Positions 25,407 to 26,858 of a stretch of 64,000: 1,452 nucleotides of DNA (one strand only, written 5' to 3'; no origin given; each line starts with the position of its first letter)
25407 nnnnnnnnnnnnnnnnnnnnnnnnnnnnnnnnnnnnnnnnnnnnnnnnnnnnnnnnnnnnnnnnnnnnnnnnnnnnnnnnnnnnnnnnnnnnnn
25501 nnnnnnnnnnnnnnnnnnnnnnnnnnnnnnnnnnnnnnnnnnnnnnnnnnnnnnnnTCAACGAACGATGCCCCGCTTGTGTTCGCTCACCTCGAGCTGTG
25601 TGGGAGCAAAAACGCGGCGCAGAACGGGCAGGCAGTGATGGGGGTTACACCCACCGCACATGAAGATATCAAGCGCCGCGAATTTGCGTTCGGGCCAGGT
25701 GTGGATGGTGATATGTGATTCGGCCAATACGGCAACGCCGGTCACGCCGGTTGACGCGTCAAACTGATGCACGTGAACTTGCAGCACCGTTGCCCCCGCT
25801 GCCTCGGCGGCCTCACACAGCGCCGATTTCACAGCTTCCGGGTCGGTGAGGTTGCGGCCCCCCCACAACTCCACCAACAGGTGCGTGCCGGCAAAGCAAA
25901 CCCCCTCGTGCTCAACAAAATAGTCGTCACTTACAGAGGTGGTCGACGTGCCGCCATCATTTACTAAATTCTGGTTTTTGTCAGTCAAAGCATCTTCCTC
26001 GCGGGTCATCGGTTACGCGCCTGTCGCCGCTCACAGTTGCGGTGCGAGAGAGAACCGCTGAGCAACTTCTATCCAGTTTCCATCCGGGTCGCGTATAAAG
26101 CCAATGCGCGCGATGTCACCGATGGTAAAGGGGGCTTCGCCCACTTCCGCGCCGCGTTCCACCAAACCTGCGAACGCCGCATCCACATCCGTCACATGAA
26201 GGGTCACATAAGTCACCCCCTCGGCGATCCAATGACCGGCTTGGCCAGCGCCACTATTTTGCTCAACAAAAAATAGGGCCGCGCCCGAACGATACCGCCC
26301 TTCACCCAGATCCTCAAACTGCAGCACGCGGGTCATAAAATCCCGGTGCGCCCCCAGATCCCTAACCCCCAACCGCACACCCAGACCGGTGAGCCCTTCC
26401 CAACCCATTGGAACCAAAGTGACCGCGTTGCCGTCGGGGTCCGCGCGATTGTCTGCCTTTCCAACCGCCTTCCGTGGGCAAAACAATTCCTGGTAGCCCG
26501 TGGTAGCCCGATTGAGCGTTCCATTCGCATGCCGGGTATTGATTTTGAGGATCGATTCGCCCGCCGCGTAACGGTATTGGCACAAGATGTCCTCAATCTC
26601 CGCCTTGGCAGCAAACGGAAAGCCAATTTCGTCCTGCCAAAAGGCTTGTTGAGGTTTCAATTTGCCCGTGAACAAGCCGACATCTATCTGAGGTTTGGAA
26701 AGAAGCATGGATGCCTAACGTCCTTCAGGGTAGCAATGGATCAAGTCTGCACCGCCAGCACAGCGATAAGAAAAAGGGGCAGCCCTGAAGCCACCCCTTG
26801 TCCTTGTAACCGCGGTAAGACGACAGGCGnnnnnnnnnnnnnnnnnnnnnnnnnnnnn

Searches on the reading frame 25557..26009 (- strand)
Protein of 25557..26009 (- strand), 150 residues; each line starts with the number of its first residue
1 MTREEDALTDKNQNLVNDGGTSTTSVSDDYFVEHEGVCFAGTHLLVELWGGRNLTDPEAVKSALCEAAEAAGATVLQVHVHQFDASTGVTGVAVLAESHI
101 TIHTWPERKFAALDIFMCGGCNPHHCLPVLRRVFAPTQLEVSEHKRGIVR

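Call 5: search_protein_families(library=pfam, proteins=[window:25557-26009:-], max_evalue=0.01)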
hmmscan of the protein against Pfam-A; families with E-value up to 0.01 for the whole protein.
window:25557-26009:- (150 aa): 1 family
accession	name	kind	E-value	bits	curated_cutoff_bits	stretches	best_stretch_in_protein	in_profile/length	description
PF02675.21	AdoMet_dc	-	2.8e-34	118.1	25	1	43-147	1-107/107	S-adenosylmethionine decarboxylase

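Call 6: search_protein_families(library=ncbifam, proteins=[window:25557-26009:-], max_evalue=0.01)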
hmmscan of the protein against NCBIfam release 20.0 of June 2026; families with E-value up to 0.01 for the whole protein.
window:25557-26009:- (150 aa): 1 family
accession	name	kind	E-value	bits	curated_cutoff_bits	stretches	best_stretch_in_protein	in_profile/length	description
TIGR03330.1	SAM_DCase_Bsu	equivalog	4e-36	123.8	75.65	1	40-147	3-112/112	adenosylmethionine decarboxylase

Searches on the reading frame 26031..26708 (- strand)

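Call 5: search_protein_families(library=pfam, proteins=[window:26031-26708:-], max_evalue=0.01)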
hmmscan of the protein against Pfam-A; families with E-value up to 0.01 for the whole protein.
window:26031-26708:- (225 aa): 2 families
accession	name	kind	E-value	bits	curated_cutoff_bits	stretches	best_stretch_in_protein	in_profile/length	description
PF00903.31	Glyoxalase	-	2.5e-11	44.5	20.6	1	112-215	6-121/121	Glyoxalase/Bleomycin resistance protein/Dioxygenase superfamily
PF18029.7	Glyoxalase_6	-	0.0073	17.4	23.6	0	169-215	63-105/106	Glyoxalase-like domain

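Call 6: search_protein_families(library=ncbifam, proteins=[window:26031-26708:-], max_evalue=0.01)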
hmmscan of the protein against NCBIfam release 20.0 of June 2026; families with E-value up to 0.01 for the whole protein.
window:26031-26708:- (225 aa): 1 family
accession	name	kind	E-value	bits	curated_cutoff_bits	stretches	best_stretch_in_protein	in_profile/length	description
TIGR00068.2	glyox_I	equivalog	2.3e-05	24.3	120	1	158-218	81-140/143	lactoylglutathione lyase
